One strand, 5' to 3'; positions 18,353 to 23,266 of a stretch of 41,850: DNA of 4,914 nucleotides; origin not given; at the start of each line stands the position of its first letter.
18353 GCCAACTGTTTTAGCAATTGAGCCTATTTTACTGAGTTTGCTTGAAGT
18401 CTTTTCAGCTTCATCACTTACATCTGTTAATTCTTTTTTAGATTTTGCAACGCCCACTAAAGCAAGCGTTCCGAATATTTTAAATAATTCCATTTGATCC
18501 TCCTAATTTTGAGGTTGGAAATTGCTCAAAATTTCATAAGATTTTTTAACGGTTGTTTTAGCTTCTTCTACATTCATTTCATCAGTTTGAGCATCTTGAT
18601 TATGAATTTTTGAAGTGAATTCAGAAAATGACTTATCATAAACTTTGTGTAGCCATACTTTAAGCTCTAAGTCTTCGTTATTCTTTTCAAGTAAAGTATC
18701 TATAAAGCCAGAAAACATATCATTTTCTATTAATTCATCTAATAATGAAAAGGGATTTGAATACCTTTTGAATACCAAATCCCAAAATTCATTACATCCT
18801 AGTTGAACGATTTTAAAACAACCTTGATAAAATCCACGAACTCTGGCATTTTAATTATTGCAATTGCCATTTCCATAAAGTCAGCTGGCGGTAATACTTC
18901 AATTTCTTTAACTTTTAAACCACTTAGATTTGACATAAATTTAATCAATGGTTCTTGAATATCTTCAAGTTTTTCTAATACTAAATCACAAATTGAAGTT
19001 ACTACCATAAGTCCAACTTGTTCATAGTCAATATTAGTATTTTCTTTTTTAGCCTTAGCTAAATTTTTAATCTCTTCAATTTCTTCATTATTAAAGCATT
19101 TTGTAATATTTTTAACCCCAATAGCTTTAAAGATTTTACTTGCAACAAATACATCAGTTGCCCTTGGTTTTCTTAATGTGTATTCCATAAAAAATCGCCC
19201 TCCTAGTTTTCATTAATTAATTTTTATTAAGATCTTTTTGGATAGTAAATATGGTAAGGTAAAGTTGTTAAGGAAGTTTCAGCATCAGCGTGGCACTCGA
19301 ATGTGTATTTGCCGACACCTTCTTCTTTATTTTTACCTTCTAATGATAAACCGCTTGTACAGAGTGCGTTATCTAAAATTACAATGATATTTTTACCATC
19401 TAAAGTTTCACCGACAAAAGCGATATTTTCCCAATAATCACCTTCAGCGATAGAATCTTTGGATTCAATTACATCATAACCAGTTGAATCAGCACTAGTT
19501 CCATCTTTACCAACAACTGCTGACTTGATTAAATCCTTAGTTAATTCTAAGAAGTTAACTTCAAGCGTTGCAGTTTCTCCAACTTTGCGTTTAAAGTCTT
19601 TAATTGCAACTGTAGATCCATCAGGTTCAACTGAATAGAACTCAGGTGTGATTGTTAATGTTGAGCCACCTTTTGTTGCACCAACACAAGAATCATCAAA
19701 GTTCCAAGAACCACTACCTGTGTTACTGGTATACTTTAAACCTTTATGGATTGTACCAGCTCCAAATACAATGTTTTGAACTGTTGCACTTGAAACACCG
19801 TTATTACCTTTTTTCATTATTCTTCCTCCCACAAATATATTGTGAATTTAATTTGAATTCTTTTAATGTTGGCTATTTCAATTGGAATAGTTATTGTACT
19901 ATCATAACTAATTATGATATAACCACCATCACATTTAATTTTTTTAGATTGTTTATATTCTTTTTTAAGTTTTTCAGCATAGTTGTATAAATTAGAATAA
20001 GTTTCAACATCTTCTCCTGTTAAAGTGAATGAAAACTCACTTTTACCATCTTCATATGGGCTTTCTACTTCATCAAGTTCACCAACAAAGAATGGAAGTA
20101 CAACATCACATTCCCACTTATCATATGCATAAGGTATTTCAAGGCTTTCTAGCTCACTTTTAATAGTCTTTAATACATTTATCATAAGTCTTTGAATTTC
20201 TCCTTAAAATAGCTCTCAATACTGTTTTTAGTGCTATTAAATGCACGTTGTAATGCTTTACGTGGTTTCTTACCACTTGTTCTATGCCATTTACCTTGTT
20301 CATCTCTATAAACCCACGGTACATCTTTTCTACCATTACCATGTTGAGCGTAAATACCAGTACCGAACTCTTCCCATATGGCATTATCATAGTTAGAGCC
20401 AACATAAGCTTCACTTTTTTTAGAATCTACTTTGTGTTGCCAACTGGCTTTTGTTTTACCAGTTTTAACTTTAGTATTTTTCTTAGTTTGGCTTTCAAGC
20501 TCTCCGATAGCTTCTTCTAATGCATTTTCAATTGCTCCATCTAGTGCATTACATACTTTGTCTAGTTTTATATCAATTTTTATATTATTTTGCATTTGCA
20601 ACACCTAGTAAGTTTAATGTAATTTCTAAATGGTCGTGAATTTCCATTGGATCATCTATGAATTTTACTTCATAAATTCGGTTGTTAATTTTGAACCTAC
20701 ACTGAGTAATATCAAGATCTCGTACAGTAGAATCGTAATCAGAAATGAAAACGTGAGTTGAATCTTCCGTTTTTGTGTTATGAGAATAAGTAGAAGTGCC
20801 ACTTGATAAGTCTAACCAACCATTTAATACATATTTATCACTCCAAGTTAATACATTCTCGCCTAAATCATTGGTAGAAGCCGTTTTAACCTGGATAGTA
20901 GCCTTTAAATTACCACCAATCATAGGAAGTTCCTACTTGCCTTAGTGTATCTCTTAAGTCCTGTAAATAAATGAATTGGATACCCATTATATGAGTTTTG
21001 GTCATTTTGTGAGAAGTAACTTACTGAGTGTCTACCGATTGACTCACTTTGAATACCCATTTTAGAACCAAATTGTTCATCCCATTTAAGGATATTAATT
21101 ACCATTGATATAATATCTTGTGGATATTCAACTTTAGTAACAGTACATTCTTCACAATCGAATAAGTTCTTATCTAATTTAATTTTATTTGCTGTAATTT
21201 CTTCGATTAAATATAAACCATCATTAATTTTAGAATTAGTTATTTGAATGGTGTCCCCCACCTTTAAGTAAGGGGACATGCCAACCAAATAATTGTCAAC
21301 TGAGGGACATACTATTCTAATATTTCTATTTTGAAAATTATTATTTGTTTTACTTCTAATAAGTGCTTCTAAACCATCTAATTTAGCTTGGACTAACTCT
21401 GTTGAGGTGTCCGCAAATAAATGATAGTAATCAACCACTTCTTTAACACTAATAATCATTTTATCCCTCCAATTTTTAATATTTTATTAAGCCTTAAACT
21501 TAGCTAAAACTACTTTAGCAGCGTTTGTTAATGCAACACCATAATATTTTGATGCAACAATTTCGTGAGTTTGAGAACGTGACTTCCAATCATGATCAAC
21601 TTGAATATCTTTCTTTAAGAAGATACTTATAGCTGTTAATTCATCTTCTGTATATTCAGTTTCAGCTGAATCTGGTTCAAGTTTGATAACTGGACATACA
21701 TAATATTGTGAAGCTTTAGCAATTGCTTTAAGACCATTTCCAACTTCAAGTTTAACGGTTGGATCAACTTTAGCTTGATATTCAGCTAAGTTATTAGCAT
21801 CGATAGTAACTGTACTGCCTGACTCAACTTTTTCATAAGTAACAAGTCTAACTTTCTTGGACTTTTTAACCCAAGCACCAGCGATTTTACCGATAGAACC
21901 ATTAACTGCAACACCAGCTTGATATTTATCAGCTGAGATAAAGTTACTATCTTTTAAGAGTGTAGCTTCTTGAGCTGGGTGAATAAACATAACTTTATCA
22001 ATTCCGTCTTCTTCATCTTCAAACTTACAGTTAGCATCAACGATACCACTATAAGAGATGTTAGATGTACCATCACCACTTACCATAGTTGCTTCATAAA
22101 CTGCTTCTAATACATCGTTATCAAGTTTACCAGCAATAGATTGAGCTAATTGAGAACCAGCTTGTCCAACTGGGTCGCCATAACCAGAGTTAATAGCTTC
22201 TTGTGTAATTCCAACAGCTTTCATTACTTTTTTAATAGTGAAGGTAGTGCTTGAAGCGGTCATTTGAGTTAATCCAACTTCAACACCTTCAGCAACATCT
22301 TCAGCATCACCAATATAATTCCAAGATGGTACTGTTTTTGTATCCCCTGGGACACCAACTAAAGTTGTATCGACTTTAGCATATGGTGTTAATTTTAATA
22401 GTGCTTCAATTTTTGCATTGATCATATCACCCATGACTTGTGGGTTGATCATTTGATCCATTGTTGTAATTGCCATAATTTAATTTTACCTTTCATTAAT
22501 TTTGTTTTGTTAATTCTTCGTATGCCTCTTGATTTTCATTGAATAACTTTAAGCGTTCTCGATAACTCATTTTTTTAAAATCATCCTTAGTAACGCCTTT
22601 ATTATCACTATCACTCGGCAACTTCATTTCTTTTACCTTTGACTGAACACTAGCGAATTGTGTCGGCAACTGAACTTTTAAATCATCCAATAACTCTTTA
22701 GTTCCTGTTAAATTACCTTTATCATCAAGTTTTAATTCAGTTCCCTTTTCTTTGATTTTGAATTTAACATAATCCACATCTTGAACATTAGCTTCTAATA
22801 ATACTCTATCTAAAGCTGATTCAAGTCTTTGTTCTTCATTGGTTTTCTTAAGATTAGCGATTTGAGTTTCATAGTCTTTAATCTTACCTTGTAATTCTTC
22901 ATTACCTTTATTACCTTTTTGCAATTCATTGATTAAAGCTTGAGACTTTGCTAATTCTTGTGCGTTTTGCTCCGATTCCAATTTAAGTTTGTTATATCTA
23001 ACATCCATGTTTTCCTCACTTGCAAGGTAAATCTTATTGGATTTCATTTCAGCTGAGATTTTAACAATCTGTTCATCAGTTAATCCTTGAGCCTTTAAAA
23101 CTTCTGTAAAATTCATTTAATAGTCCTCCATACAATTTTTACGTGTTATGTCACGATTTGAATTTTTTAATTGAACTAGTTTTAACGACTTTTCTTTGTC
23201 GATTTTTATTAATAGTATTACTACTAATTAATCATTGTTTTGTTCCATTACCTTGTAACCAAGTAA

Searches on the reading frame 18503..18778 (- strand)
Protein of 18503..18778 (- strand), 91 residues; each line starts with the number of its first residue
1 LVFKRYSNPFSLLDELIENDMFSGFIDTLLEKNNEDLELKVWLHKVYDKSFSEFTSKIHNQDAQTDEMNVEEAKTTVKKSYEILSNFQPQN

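Call 8: search_protein_families(library=phrogs, proteins=[window:18503-18778:-], max_evalue=0.001)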
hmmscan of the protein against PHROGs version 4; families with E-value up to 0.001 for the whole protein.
window:18503-18778:- (91 aa): 1 family
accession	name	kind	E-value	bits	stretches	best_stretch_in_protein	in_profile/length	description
phrog_1294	-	other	2.9e-09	37.9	1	21-89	5-77/80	peptide methionine sulfoxide reductase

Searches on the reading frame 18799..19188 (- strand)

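Call 8: search_protein_families(library=phrogs, proteins=[window:18799-19188:-], max_evalue=0.001)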
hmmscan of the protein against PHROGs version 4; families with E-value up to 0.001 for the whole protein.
window:18799-19188:- (129 aa): 1 family
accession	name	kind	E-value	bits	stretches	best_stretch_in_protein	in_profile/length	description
phrog_1021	-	unknown function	3.7e-21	76.9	1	1-129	3-140/142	-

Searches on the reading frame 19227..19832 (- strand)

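Call 8: search_protein_families(library=phrogs, proteins=[window:19227-19832:-], max_evalue=0.001)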
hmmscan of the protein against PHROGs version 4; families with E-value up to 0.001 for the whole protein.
window:19227-19832:- (201 aa): 2 families
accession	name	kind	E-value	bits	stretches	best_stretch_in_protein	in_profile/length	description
phrog_885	-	tail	3.5e-56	191.6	1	6-200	2-196/338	major tail protein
phrog_2175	-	other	7e-10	39.9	1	17-190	4-173/188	protein with Ig domain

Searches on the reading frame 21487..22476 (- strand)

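Call 4: search_protein_families(library=pfam, proteins=[window:21487-22476:-], max_evalue=0.1)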
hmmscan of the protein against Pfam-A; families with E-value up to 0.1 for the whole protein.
window:21487-22476:- (329 aa): 2 families
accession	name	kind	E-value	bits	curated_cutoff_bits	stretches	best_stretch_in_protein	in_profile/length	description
PF25209.1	Phage_capsid_4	-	2.1e-12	48.3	27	1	12-204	12-197/262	Phage capsid protein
PF05065.19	Phage_capsid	-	2.1e-05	24.5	24.2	1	12-154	6-131/280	Phage capsid family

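Call 5: search_protein_families(library=phrogs, proteins=[window:21487-22476:-], max_evalue=0.01)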
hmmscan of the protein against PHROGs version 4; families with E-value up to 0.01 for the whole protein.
window:21487-22476:- (329 aa): 6 families
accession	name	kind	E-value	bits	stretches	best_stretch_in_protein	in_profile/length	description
phrog_544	-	head and packaging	4e-66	224.3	1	2-329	4-275/282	major head protein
phrog_30620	-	unknown function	2.5e-36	126.1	1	3-178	6-177/184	-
phrog_1650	-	head and packaging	3.6e-08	34.1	1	56-207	71-237/300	major head protein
phrog_267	-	head and packaging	3.7e-08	33.9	1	58-209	85-259/410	major head protein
phrog_3437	-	head and packaging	2.7e-05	24.5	1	68-327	66-291/294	major head protein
phrog_617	-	head and packaging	0.002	18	1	37-175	376-526/626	major head protein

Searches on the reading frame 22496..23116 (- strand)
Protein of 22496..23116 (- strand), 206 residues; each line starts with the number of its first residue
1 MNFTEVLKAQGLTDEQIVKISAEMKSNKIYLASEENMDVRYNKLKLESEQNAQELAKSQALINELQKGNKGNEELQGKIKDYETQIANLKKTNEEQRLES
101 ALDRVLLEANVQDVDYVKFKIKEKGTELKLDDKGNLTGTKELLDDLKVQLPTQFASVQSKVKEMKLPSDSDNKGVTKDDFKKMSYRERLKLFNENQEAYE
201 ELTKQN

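Call 4: search_protein_families(library=pfam, proteins=[window:22496-23116:-], max_evalue=0.1)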
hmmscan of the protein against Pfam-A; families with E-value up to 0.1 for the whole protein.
window:22496-23116:- (206 aa): 2 families
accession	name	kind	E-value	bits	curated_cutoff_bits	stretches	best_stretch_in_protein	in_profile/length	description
PF06810.17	Phage_scaffold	-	4.2e-22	79.3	35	1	4-159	3-151/170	Phage capsid assembly scaffolding protein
PF18570.6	Nup54_57_C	-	0.025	14.6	25.6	1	80-91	9-20/29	NUP57/Nup54 C-terminal domain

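Call 5: search_protein_families(library=phrogs, proteins=[window:22496-23116:-], max_evalue=0.01)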
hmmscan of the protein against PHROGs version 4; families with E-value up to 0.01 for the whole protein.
window:22496-23116:- (206 aa): 1 family
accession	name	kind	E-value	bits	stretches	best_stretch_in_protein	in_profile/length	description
phrog_194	-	head and packaging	6.9e-27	96.1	1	2-205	21-222/335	head scaffolding protein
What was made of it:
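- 22496..23116 (-): Scaffold gene, the downstream border of the slot. Pfam Phage_scaffold E 4e-22; phrog_194 (calls 4, 5).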
